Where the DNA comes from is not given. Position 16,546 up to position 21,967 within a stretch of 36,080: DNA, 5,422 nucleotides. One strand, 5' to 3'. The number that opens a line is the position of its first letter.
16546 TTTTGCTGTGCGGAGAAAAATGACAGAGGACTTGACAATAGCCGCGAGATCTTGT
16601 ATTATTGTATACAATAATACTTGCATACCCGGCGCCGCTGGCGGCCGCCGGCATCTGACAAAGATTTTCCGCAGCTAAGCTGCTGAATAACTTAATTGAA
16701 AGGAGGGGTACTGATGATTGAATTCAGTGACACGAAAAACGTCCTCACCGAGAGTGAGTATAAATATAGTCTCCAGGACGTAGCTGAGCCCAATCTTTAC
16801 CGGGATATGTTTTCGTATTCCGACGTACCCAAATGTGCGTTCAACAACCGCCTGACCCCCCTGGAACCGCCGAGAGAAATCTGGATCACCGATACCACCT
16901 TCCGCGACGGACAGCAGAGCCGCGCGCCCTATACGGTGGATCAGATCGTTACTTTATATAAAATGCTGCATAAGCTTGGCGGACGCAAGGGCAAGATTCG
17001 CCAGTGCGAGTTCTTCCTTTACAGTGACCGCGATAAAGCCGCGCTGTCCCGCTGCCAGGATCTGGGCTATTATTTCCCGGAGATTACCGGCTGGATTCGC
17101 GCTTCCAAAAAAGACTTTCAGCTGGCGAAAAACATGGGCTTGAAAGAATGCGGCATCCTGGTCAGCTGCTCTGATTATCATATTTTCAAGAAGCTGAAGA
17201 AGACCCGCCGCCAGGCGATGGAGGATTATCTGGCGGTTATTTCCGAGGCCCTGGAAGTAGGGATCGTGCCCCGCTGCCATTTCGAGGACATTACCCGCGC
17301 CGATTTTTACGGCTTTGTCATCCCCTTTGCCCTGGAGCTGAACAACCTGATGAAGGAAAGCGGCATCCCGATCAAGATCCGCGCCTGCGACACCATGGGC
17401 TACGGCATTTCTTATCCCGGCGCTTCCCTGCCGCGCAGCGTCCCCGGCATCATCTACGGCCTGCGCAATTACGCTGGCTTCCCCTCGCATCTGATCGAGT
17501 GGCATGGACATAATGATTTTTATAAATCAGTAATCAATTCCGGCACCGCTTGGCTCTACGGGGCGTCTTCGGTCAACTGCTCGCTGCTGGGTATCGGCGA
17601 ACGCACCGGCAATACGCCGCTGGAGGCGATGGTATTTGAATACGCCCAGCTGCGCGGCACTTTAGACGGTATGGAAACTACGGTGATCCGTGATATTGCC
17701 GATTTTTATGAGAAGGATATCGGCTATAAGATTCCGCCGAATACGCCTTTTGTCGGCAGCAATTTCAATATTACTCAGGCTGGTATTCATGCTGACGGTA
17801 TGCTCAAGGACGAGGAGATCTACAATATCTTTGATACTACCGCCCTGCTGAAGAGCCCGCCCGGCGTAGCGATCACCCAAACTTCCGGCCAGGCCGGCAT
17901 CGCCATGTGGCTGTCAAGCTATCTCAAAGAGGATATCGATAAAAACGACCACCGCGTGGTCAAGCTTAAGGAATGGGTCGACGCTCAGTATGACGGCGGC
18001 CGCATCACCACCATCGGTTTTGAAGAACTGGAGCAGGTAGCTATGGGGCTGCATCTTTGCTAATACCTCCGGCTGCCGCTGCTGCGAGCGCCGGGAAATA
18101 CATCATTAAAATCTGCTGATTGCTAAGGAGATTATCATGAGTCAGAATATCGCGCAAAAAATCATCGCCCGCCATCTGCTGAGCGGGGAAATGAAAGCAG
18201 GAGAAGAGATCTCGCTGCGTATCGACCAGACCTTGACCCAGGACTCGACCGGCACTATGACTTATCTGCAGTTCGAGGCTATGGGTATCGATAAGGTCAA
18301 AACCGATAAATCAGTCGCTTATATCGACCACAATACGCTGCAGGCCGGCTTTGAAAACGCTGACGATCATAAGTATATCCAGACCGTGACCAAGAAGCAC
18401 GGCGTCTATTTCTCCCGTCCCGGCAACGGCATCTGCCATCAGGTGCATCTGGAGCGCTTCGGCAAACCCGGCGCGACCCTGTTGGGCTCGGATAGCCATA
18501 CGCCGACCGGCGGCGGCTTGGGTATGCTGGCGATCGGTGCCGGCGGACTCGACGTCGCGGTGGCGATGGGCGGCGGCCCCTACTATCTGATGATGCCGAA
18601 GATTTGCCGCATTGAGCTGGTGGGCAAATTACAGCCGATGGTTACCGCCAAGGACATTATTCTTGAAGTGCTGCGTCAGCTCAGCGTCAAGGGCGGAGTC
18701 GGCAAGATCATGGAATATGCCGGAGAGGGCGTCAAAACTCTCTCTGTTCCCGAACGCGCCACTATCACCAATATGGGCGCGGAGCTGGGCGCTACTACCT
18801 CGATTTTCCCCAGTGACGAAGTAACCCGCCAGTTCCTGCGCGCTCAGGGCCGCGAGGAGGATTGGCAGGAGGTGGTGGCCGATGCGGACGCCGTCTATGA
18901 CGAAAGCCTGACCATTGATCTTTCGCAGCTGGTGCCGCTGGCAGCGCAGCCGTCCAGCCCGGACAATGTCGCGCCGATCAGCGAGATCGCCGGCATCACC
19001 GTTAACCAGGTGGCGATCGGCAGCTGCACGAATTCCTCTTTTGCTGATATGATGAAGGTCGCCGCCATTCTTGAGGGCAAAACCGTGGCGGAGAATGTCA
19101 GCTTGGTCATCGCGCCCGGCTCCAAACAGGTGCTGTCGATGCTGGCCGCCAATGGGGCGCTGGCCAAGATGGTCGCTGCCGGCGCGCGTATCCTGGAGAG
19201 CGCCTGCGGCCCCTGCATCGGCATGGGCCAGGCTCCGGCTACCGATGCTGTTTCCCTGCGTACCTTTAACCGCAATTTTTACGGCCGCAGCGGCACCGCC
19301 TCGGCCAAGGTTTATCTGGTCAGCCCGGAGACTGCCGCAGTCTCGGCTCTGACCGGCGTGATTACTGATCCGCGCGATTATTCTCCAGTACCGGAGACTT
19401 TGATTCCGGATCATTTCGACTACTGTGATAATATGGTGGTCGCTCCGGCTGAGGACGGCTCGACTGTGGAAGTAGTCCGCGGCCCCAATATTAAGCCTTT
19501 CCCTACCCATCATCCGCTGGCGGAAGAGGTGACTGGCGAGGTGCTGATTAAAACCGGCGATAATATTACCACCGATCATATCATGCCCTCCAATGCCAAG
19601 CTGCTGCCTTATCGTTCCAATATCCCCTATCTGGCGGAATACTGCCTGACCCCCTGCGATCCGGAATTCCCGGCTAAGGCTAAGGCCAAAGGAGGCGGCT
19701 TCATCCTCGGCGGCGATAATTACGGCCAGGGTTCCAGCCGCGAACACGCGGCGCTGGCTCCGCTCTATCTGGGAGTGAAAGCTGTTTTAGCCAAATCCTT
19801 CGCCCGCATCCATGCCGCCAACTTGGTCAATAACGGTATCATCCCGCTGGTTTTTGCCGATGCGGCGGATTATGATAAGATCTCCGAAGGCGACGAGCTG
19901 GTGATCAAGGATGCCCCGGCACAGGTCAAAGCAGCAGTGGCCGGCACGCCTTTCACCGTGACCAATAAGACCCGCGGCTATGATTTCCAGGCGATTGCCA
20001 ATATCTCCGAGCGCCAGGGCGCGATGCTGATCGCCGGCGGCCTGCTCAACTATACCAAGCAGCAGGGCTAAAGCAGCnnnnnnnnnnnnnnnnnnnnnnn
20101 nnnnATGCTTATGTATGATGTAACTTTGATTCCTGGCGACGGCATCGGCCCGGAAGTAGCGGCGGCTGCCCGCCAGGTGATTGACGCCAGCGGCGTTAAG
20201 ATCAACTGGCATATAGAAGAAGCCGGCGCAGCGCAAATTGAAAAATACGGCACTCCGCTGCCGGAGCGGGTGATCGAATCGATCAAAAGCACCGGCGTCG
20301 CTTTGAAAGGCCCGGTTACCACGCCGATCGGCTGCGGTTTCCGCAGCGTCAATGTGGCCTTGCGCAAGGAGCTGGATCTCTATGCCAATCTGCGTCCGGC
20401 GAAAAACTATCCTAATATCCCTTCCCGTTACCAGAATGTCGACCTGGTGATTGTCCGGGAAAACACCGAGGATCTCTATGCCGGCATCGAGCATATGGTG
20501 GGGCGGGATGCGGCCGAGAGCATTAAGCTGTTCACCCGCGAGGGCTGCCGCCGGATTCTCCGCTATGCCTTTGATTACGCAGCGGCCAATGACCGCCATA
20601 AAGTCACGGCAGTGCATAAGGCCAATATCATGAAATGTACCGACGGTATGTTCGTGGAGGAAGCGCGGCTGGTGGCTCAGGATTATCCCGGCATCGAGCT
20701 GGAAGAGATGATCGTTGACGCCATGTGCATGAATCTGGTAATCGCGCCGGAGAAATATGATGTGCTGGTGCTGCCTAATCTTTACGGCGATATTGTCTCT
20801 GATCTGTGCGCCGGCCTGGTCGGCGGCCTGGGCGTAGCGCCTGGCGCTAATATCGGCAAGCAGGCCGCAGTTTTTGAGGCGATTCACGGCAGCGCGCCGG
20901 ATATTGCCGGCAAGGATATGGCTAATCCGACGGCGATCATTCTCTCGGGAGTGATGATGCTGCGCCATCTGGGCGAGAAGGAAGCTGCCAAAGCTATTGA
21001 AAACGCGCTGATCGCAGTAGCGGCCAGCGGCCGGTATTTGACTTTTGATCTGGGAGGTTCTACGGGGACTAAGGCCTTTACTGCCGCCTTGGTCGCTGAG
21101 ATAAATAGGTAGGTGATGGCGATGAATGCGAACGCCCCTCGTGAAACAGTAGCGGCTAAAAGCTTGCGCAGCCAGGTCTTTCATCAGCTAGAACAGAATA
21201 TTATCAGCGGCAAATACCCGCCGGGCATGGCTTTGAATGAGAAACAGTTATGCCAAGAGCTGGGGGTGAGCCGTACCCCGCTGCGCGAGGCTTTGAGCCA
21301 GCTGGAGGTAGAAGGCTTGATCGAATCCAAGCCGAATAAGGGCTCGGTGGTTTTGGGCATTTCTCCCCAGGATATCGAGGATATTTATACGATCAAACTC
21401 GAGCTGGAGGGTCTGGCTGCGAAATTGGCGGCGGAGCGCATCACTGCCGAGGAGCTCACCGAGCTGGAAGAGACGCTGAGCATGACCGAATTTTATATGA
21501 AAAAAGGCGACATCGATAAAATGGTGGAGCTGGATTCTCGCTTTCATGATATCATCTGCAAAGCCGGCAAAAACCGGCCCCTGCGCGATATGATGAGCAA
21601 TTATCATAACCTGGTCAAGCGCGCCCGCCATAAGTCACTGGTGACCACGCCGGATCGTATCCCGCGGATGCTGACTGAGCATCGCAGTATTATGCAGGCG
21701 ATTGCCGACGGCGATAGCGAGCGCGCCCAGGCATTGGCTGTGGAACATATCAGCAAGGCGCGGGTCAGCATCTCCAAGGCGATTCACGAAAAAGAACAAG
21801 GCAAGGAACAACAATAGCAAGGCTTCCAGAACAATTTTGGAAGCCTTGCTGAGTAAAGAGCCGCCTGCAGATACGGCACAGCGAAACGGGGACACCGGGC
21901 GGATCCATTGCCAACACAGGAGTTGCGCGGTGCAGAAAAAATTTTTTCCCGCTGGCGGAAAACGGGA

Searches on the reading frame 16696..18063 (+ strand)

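Call 13: search_protein_families(library=pfam, proteins=[window:16696-18063:+], max_evalue=0.00001)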
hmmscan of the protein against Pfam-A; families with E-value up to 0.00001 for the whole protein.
window:16696-18063:+ (455 aa): 1 family
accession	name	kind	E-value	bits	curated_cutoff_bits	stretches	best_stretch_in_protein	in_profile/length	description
PF00682.25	HMGL-like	-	2.9e-30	106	29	1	63-336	3-258/260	HMGL-like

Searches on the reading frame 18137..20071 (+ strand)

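Call 13: search_protein_families(library=pfam, proteins=[window:18137-20071:+], max_evalue=0.00001)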
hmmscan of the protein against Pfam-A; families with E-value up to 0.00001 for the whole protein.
window:18137-20071:+ (644 aa): 2 families
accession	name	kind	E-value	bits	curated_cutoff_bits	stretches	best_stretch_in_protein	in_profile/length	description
PF00330.25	Aconitase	-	6.7e-110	368.6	28.7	2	8-284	2-306/463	Aconitase family (aconitate hydratase)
PF00694.25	Aconitase_C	-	2.2e-22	80.2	22.8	1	522-575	77-130/131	Aconitase C-terminal domain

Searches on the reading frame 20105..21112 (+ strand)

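Call 14: search_protein_families(library=pfam, proteins=[window:20105-21112:+], max_evalue=0.00001)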
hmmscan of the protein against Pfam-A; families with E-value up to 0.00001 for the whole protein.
window:20105-21112:+ (335 aa): 1 family
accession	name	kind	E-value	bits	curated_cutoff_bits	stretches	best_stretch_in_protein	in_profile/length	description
PF00180.25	Iso_dh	-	3.2e-108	362.5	27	1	6-327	2-346/348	Isocitrate/isopropylmalate dehydrogenase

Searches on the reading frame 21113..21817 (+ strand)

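Call 14: search_protein_families(library=pfam, proteins=[window:21113-21817:+], max_evalue=0.00001)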
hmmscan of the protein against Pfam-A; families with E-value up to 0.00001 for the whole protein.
window:21113-21817:+ (234 aa): 2 families
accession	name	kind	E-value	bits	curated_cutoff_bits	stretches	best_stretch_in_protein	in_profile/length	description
PF07729.17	FCD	-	2.3e-31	109.2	24.3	1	90-214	1-124/125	FCD domain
PF00392.27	GntR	-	7.8e-21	73.9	27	1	19-80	2-64/64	Bacterial regulatory proteins, gntR family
